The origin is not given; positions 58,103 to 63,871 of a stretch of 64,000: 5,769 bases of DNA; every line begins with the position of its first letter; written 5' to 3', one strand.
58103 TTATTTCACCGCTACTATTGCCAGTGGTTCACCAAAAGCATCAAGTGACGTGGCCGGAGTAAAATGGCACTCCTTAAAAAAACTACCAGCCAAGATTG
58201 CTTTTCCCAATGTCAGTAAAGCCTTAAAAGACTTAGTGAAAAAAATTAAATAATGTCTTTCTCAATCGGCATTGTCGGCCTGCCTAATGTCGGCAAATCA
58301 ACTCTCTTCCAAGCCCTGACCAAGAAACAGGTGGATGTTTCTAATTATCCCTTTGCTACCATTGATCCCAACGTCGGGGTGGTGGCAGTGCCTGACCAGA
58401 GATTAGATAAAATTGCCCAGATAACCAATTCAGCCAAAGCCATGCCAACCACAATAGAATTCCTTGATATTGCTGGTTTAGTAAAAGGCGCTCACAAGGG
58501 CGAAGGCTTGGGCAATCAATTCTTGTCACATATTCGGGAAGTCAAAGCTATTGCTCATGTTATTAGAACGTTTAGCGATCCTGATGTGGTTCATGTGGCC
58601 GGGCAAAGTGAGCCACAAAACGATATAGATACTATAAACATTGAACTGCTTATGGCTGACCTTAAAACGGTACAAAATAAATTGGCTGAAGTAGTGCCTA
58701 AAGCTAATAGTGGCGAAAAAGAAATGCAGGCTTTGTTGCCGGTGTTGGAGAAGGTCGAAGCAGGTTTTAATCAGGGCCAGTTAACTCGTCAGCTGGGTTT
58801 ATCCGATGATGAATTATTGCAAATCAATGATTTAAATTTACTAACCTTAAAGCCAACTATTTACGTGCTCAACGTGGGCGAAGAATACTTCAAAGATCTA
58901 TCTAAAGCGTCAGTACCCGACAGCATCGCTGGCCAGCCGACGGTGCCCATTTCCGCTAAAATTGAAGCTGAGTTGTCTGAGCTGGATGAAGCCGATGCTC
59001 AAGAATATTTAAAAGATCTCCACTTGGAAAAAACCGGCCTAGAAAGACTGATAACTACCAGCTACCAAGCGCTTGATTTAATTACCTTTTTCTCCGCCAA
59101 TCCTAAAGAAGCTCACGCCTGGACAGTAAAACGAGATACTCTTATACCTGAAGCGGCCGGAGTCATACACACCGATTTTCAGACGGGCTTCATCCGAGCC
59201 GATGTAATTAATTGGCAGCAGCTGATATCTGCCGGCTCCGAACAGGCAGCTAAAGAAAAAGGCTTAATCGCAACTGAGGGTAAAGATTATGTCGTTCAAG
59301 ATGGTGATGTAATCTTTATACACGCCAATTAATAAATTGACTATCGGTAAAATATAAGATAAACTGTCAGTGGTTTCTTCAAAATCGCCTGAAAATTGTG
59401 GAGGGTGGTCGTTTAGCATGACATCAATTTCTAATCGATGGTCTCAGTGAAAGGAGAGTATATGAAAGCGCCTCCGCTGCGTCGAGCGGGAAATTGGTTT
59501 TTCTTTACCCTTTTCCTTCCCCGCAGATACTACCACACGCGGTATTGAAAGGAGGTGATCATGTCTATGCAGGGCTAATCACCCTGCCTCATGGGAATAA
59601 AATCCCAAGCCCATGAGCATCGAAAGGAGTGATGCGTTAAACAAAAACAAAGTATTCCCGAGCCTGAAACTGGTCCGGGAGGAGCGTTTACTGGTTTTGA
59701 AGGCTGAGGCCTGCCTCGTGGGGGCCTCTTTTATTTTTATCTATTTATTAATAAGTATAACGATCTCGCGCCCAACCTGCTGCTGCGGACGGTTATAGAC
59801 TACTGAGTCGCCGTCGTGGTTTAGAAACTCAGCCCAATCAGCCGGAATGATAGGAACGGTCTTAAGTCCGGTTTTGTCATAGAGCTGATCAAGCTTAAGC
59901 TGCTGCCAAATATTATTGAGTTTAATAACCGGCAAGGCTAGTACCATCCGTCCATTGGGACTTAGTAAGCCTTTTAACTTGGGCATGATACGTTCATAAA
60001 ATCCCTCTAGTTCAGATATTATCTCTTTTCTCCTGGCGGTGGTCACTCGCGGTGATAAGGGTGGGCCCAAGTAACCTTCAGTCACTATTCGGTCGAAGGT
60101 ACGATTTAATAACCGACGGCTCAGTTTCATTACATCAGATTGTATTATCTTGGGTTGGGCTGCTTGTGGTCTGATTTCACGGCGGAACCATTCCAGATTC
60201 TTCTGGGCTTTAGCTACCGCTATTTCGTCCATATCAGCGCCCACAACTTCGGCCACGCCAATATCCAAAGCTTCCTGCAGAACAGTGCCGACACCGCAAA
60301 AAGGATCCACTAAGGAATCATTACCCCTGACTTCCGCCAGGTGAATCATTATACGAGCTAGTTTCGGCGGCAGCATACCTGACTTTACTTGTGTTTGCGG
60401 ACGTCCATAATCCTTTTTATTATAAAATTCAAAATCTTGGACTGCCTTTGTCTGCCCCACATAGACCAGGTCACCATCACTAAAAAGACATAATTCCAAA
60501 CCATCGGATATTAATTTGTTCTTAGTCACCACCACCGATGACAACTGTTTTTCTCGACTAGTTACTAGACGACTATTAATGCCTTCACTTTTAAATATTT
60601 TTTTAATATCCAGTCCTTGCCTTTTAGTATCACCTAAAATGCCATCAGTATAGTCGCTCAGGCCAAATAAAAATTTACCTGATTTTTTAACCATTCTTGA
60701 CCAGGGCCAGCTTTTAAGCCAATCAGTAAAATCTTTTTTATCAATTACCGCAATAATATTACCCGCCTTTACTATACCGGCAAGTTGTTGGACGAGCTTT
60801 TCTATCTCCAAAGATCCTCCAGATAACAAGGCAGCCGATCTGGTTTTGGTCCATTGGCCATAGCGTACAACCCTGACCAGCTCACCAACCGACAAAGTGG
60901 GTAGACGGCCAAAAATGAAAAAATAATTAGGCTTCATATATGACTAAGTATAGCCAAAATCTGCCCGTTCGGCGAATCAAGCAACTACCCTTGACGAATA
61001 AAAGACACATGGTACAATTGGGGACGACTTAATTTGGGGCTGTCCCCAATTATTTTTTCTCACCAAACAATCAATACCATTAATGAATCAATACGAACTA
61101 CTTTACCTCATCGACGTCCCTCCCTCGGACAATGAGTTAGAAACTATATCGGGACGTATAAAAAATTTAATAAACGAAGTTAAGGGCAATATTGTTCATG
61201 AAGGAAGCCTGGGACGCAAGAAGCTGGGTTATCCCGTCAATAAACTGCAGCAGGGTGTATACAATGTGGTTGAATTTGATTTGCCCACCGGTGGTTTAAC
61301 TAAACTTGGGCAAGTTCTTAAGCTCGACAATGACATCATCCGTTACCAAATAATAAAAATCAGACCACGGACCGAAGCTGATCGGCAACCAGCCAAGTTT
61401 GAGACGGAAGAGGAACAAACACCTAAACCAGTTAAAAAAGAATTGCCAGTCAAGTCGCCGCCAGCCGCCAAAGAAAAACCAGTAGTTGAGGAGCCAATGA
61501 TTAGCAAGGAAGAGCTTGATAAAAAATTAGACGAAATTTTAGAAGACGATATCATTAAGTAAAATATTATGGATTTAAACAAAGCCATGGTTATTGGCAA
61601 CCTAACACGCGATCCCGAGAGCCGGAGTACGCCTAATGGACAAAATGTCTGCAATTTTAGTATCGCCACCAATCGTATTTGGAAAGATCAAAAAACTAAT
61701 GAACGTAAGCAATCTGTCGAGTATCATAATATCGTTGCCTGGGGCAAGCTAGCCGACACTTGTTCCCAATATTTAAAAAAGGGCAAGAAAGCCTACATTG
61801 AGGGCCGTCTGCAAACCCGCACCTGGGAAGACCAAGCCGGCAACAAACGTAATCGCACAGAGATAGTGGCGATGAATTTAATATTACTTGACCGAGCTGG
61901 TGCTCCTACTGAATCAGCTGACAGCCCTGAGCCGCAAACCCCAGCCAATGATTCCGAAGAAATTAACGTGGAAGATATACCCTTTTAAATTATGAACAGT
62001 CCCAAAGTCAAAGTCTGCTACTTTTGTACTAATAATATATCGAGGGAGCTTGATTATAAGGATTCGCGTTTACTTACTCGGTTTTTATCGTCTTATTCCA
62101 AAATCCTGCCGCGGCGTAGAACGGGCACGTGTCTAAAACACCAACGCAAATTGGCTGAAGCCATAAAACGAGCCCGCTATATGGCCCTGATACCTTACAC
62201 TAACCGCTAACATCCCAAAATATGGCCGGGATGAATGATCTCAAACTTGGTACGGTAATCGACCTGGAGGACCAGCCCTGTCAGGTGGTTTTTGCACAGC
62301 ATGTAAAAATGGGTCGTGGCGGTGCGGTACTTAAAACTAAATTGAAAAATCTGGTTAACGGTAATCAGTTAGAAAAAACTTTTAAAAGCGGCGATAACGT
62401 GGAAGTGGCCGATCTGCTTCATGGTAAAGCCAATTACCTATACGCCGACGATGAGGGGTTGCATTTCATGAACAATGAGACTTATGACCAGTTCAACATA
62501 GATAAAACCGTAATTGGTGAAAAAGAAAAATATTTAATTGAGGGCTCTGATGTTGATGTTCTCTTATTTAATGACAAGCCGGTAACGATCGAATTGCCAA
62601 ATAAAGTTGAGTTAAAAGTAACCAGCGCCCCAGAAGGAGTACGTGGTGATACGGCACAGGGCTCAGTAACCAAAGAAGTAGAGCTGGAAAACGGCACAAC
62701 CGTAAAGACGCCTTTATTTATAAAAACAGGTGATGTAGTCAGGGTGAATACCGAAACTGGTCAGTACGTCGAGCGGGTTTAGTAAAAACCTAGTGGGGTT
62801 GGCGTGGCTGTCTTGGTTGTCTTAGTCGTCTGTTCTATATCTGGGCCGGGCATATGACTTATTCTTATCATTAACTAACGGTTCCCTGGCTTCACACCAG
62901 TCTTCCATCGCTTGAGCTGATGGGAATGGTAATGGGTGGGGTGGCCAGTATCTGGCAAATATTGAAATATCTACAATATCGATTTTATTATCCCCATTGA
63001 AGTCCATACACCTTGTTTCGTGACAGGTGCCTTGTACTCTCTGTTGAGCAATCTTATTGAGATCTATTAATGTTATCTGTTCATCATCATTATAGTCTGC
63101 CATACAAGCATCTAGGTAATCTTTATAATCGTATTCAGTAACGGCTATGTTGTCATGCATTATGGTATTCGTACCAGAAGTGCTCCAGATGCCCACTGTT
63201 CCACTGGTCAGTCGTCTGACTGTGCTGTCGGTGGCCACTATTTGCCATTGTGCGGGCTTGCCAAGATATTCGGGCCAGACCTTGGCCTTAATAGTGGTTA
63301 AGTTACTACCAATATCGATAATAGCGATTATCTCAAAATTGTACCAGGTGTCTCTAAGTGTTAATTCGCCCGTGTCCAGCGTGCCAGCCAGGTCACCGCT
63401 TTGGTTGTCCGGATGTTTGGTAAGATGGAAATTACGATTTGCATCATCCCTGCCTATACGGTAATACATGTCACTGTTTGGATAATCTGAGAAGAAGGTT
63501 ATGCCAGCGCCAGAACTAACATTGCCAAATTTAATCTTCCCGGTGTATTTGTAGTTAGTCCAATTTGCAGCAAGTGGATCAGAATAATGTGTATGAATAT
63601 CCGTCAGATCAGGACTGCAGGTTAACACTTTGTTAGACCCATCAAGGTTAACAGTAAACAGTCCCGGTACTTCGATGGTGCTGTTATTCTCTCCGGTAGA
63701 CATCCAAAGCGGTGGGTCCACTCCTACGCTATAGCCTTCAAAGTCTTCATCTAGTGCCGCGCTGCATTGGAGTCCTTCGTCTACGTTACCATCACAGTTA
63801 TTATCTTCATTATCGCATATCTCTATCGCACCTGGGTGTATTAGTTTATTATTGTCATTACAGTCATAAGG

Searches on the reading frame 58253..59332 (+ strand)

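Call 85: search_protein_families(library=pfam, proteins=[window:58253-59332:+], max_evalue=0.0001)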
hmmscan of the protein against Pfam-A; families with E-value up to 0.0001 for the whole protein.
window:58253-59332:+ (359 aa): 3 families
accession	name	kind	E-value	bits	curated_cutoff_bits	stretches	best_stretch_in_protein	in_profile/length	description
PF06071.19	YchF-GTPase_C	-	1.9e-33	114.9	27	1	276-359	1-84/84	Protein of unknown function (DUF933)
PF01926.29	MMR_HSR1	-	5.6e-23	81.7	21.9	1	5-113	2-86/113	50S ribosome-binding GTPase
PF02421.24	FeoB_N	-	2.4e-09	37.3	27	1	4-49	2-47/156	Ferrous iron transport protein B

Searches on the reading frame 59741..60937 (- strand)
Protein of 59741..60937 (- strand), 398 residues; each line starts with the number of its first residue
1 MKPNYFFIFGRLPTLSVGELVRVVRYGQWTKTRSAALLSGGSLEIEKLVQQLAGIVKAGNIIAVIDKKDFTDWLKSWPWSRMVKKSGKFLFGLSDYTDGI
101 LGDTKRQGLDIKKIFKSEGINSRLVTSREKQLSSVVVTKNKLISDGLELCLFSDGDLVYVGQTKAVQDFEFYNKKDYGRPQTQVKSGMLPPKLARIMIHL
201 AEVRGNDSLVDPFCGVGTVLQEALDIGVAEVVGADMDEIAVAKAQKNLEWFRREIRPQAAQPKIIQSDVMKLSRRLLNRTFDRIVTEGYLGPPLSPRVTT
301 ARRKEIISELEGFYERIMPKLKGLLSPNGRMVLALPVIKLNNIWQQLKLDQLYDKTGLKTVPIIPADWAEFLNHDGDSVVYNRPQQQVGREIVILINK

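Call 85: search_protein_families(library=pfam, proteins=[window:59741-60937:-], max_evalue=0.0001)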
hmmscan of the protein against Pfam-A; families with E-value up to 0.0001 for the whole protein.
window:59741-60937:- (398 aa): 2 families
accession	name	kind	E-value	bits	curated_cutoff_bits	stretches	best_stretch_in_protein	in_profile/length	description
PF01170.24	UPF0020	-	3.6e-13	50.1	22.3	1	185-335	8-166/197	RMKL-like, methyltransferase domain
PF13847.12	Methyltransf_31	-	1.3e-06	28.6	27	1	206-350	4-125/145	Methyltransferase domain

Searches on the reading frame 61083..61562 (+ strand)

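Call 85: search_protein_families(library=pfam, proteins=[window:61083-61562:+], max_evalue=0.0001)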
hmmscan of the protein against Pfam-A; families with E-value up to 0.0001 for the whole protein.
window:61083-61562:+ (159 aa): 1 family
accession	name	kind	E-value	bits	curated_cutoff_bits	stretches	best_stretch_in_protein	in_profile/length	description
PF01250.22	Ribosomal_S6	-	3.8e-18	65.9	27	1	3-92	1-90/90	Ribosomal protein S6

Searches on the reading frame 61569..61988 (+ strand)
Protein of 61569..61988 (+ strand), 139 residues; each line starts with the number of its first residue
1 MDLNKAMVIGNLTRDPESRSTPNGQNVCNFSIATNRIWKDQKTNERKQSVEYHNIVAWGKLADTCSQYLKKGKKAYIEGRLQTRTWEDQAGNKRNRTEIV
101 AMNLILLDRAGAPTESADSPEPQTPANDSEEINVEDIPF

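Call 85: search_protein_families(library=pfam, proteins=[window:61569-61988:+], max_evalue=0.0001)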
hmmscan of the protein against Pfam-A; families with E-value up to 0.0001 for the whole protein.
window:61569-61988:+ (139 aa): 1 family
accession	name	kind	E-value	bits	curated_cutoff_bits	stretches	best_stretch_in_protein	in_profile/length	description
PF00436.31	SSB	-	1e-38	132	26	1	3-104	1-101/104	Single-strand binding protein family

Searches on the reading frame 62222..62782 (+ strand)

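Call 85: search_protein_families(library=pfam, proteins=[window:62222-62782:+], max_evalue=0.0001)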
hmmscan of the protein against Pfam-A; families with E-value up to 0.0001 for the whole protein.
window:62222-62782:+ (186 aa): 3 families
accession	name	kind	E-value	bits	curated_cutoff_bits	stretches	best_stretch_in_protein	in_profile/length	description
PF09285.17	Elong-fact-P_C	-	1e-21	76.8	25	1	129-185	1-56/56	Elongation factor P, C-terminal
PF08207.18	EFP_N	-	1.5e-21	76.6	23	1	4-60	2-58/58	Elongation factor P (EF-P) KOW-like domain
PF01132.26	EFP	-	5e-20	71.7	27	1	70-121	3-54/54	Elongation factor P (EF-P) OB domain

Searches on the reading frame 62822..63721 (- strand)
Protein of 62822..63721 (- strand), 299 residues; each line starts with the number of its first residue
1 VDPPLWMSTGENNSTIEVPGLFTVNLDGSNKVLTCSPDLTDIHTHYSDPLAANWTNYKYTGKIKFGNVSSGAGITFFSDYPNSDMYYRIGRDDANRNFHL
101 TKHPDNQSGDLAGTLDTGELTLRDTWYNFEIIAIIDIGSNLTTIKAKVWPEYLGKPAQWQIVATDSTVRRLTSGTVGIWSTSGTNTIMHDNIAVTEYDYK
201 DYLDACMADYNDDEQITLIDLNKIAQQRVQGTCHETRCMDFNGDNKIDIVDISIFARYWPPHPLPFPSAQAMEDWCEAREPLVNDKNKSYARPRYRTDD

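Call 85: search_protein_families(library=pfam, proteins=[window:62822-63721:-], max_evalue=0.0001)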
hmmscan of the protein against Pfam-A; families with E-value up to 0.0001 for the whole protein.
window:62822-63721:- (299 aa): 1 family
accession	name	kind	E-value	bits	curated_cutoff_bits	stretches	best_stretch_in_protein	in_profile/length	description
PF00404.24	Dockerin_1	-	4.1e-05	24.1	22.9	0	209-258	3-55/57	Dockerin type I domain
